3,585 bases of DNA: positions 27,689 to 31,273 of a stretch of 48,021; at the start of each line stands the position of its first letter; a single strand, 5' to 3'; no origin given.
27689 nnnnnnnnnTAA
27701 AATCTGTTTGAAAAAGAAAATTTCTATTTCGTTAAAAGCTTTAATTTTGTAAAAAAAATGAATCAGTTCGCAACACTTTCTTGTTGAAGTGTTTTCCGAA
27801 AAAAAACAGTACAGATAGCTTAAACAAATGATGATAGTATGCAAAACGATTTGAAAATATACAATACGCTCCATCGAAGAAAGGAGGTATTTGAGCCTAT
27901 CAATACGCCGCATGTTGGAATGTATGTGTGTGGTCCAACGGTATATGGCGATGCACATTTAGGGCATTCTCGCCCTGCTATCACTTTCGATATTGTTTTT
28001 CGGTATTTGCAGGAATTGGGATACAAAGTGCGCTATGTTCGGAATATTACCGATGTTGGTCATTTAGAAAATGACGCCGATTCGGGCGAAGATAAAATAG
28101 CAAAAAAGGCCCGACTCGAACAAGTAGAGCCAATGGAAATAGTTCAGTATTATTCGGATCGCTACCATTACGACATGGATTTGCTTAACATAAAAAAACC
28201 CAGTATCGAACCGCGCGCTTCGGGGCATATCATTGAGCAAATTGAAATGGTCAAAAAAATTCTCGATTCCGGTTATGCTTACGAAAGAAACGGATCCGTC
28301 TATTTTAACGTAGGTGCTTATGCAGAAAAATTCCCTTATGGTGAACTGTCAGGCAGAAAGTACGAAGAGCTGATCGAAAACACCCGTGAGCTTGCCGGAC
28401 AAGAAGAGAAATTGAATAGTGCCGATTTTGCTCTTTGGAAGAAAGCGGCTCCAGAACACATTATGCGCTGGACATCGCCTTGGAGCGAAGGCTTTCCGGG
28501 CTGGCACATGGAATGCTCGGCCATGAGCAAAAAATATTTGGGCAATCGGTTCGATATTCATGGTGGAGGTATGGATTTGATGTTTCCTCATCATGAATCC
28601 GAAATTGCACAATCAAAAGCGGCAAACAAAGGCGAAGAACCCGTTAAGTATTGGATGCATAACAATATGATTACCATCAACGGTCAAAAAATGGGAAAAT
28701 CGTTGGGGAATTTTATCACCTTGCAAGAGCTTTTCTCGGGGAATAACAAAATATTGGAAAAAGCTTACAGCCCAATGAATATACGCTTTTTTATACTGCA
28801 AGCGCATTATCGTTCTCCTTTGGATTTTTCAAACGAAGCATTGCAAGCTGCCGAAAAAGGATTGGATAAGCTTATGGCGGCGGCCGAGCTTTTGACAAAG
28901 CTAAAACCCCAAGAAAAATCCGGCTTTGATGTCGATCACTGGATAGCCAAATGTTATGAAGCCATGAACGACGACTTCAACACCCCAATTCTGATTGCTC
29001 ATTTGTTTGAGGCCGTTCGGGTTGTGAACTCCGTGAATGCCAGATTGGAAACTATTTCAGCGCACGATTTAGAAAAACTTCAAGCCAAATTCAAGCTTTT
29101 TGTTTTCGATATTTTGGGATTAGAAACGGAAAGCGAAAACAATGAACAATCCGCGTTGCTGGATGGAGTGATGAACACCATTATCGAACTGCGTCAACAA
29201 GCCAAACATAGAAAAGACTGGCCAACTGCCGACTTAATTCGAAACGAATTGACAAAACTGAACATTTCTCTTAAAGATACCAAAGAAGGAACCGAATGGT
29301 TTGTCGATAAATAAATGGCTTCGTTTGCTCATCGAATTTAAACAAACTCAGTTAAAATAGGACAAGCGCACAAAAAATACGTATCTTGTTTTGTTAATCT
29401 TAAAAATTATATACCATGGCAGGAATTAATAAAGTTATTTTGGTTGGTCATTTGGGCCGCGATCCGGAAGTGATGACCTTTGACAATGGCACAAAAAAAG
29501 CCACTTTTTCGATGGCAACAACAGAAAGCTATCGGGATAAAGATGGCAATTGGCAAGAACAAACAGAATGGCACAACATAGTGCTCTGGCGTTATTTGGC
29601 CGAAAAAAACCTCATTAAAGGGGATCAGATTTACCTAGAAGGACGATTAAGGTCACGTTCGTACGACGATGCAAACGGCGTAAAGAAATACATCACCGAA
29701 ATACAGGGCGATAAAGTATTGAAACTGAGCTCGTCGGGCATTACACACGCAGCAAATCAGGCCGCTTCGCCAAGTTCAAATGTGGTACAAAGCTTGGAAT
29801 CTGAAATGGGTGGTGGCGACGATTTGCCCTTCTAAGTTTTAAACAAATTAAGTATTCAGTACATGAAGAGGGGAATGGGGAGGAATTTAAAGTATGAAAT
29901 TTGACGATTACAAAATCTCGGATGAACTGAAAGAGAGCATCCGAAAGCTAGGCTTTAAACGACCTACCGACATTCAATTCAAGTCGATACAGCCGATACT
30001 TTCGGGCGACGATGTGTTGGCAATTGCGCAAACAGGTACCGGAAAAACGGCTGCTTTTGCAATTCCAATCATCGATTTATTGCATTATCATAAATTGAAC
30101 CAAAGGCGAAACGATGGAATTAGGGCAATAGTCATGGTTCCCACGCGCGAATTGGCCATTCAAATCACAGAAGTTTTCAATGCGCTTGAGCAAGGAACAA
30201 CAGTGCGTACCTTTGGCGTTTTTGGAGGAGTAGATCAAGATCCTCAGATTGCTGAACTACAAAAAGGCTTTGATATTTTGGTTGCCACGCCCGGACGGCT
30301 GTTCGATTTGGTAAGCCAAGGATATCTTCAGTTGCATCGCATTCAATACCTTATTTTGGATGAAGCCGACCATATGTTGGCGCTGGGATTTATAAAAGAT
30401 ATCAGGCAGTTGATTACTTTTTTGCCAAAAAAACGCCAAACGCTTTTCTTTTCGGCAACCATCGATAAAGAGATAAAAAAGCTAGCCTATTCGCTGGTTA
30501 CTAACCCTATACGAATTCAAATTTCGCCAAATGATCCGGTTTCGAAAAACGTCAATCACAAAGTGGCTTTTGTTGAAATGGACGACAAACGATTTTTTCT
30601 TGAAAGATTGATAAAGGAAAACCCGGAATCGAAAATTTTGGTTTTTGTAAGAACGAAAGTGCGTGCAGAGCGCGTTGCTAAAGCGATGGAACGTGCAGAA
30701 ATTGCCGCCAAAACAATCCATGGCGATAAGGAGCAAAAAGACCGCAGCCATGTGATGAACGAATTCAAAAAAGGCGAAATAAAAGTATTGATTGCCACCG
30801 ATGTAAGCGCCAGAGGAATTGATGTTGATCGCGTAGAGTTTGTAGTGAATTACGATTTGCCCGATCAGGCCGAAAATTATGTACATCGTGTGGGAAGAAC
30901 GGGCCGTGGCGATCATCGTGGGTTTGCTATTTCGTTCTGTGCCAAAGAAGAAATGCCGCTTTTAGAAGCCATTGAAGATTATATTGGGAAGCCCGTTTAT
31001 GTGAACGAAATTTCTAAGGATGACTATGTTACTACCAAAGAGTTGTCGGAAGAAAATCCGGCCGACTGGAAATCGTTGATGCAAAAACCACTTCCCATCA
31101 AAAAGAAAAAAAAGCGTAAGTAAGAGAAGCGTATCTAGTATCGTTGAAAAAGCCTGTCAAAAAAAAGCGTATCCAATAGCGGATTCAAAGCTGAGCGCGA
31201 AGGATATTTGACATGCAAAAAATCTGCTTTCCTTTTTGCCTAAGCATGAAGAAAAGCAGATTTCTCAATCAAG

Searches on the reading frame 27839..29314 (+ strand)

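Call 10: search_protein_families(library=pfam, proteins=[window:27839-29314:+], max_evalue=0.001)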
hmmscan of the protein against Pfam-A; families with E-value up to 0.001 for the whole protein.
window:27839-29314:+ (491 aa): 6 families
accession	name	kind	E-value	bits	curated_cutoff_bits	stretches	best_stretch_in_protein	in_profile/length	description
PF01406.26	tRNA-synt_1e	-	2.2e-108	362.6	27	1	18-339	2-300/301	tRNA synthetases class I (C) catalytic domain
PF09190.17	DALR_2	-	7.7e-11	42.8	22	1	373-428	3-55/57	DALR domain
PF09334.17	tRNA-synt_1g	-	1.5e-08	34.3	20.1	1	35-156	10-122/391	tRNA synthetases class I (M)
PF00133.28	tRNA-synt_1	-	5e-07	29.3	22.7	0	238-326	329-409/414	tRNA synthetases class I (I, L, M and V)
PF23493.1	CysS_C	-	1.1e-05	25.8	23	1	444-487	7-50/51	Cysteinyl-tRNA ligase anticodon binding domain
PF01921.24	tRNA-synt_1f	-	0.00019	20.9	27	0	264-348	263-338/360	tRNA synthetases class I (K)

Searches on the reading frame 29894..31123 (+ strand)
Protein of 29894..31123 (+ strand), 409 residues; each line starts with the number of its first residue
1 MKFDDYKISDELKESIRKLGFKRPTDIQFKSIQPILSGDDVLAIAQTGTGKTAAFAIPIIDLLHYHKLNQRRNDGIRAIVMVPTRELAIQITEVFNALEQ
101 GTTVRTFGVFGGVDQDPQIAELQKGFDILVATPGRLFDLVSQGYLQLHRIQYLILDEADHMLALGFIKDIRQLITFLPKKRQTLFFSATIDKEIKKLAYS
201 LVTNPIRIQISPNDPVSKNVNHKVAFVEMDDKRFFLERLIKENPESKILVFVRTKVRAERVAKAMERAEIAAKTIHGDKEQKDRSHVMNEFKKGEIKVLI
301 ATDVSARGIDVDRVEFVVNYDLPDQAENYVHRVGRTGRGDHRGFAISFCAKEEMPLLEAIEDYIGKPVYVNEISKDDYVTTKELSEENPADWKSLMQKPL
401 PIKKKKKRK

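Call 10: search_protein_families(library=pfam, proteins=[window:29894-31123:+], max_evalue=0.001)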
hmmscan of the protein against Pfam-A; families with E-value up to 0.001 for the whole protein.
window:29894-31123:+ (409 aa): 5 families
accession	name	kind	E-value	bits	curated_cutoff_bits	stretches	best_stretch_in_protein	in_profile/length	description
PF00270.35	DEAD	-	4e-48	163.7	26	1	25-196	1-166/167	DEAD/DEAH box helicase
PF00271.37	Helicase_C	-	2.2e-32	112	23.5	1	234-338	4-108/110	Helicase conserved C-terminal domain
PF04851.21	ResIII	-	4.2e-11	43.5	22.5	1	40-191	25-163/164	Type III restriction enzyme, res subunit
PF13245.12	AAA_19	-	8.7e-05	23.2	25.1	0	32-178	5-115/134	AAA domain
PF06862.17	Utp25_C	-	0.00031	20.9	32.8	1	236-330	37-134/190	Utp25, C-terminal domain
